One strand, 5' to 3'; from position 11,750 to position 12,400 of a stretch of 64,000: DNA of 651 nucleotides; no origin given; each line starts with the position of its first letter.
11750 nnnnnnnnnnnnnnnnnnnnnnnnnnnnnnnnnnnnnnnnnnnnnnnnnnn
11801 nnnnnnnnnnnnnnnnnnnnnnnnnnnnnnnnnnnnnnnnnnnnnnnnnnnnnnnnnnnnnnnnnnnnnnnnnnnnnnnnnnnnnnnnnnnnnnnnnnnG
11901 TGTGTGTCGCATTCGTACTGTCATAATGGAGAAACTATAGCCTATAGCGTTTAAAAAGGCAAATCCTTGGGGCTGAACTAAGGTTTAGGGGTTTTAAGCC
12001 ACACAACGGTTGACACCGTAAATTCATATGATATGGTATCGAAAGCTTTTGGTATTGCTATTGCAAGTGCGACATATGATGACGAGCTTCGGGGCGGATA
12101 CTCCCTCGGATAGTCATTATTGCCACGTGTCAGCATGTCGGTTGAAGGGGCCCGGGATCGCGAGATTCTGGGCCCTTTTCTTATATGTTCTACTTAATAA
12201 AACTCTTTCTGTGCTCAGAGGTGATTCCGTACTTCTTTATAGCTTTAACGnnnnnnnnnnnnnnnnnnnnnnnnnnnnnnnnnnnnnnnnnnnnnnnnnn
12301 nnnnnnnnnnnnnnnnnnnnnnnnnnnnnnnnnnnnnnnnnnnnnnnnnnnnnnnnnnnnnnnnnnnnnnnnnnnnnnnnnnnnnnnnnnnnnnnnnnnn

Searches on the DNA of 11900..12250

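Call 10: search_rna_families(source=window, start=11900, end=12250, threshold=evalue, max_evalue=10, show_alignments=2)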
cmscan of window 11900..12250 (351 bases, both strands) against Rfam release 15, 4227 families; matches with E-value up to 10: 7.
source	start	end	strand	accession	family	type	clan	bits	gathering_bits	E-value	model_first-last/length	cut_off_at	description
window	12146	12184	+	RF00489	ctRNA_p42d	Gene; antisense;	-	21.1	50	0.034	1-46/46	no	ctRNA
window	12114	12185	+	RF02353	BjrC68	Gene; sRNA;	-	12.9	39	0.93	1-82/82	no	Bradyrhizobiaceae sRNA BjrC68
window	12193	12221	+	RF01985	ZEB2_AS1_2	Gene; lncRNA;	-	12.1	70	2.3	1-61/61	no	ZEB2 antisense RNA 1 conserved region 2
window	12072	12100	+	RF01136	sR28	Gene; snRNA; snoRNA; CD-box;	-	11.4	39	1.3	1-55/55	no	Small nucleolar RNA sR28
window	12144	12250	-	RF02376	antisense_SR1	Gene; sRNA;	-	10.7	45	9.9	104-210/210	5'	SR1 sRNA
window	12146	12179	+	RF02616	SSRC8_2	Gene; sRNA;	-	10.4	72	1.3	1-281/281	no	Streptococcus sRNA 8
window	12071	12100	+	RF01138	sR23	Gene; snRNA; snoRNA; CD-box;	-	9.5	45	6.3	24-54/54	no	Small nucleolar RNA sR23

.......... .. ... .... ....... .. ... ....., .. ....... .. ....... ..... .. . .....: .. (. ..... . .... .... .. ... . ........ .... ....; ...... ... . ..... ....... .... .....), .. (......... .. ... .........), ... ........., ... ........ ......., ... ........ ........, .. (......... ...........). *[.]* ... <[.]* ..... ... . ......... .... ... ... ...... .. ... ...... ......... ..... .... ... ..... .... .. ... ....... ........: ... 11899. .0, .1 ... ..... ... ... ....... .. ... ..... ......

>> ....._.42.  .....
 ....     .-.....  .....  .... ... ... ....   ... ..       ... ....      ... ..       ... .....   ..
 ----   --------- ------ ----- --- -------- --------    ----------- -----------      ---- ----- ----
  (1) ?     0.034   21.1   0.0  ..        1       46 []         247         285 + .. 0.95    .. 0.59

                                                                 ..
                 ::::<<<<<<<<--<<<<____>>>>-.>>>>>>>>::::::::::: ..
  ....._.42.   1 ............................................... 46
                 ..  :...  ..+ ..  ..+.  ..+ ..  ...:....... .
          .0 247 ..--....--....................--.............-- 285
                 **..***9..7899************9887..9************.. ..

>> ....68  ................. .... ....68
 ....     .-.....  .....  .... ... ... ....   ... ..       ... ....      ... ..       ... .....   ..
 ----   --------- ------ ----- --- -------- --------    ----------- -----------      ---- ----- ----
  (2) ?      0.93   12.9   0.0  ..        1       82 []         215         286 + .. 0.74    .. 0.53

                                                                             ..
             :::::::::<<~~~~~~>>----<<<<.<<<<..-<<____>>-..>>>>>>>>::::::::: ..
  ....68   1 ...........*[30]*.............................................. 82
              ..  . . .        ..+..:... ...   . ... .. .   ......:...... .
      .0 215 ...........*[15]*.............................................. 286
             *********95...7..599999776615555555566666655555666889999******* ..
